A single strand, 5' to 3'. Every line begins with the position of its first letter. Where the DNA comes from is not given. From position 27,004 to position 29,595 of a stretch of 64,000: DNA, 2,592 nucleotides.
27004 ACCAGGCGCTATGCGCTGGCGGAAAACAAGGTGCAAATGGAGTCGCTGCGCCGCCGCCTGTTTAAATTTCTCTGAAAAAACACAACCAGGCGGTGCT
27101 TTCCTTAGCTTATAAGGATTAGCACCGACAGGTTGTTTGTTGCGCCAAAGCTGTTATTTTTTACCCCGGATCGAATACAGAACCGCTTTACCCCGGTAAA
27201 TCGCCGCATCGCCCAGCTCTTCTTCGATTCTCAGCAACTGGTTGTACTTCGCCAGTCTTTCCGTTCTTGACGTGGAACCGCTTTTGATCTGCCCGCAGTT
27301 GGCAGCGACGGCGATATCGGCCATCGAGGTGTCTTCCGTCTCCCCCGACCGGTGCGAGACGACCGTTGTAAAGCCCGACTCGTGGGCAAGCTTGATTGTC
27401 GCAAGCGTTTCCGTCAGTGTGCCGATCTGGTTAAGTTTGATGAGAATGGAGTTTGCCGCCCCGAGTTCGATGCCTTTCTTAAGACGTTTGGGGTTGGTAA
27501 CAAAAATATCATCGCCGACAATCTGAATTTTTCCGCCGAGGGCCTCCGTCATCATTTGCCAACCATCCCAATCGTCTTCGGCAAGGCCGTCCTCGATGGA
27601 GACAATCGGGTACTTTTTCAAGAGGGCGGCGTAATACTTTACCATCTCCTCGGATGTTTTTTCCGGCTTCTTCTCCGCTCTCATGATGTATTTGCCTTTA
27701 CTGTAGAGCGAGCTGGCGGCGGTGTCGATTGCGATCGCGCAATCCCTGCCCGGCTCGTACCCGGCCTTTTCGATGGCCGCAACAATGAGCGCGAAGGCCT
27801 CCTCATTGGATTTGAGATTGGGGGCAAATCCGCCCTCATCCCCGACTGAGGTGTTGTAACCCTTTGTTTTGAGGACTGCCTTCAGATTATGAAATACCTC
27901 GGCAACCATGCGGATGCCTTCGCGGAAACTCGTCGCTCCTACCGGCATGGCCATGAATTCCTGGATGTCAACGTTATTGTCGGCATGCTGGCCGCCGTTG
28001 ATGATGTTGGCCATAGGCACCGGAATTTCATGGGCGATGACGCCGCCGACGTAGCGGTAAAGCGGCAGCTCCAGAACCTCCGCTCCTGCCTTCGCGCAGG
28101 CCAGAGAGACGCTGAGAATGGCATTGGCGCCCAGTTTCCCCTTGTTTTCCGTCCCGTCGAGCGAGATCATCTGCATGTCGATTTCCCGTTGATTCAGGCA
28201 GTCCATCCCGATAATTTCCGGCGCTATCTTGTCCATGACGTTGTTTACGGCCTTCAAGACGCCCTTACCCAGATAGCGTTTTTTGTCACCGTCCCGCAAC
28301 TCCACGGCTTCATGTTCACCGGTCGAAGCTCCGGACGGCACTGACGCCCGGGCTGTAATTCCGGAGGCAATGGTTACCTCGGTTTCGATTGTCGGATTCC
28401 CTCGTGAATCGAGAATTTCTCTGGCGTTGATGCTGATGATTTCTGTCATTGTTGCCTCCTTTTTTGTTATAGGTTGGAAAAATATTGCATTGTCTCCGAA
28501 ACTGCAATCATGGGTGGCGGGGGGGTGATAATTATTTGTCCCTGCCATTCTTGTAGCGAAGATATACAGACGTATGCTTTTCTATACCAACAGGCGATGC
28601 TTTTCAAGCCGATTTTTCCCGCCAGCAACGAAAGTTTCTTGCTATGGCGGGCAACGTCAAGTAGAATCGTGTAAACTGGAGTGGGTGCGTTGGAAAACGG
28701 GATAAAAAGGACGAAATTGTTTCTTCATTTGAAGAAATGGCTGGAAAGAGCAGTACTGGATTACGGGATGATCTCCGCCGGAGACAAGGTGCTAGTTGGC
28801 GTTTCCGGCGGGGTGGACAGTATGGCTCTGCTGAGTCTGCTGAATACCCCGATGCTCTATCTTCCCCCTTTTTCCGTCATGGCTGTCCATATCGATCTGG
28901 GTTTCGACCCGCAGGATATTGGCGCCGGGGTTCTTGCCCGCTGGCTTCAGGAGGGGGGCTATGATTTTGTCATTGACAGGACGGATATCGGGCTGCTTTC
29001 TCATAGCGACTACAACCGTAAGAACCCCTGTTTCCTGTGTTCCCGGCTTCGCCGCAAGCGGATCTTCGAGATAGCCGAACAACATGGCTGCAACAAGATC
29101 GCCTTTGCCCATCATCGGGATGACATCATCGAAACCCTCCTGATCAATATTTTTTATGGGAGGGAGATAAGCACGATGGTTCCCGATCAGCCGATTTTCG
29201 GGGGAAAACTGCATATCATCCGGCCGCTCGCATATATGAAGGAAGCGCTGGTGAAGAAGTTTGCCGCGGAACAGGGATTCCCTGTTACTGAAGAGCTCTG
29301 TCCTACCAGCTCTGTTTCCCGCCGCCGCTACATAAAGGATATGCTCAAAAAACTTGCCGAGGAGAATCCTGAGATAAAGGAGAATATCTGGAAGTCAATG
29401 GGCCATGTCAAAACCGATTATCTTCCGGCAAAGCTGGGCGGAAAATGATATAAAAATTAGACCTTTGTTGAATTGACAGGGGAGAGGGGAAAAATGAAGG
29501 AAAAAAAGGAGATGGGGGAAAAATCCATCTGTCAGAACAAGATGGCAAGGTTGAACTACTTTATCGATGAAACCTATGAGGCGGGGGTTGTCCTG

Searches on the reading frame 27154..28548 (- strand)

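Call 11: search_protein_families(library=pfam, proteins=[window:27154-28548:-], max_evalue=0.00001)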
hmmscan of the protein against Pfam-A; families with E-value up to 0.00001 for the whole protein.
window:27154-28548:- (464 aa): 3 families
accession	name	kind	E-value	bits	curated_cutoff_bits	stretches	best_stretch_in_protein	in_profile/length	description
PF00113.28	Enolase_C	-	1.4e-128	428.8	21.5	1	174-457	3-293/296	Enolase, C-terminal TIM barrel domain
PF03952.21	Enolase_N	-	1.5e-59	200.3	35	1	37-167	1-131/131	Enolase, N-terminal domain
PF13378.12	MR_MLE_C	-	2.5e-06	27.8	29.4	1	299-424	56-177/219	Enolase C-terminal domain-like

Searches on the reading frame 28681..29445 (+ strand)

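Call 11: search_protein_families(library=pfam, proteins=[window:28681-29445:+], max_evalue=0.00001)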
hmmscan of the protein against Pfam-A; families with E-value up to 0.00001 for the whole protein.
window:28681-29445:+ (255 aa): 1 family
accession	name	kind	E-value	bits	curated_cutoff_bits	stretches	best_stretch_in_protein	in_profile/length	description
PF01171.26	ATP_bind_3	-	3.6e-17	63.1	27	1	36-204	1-165/182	PP-loop family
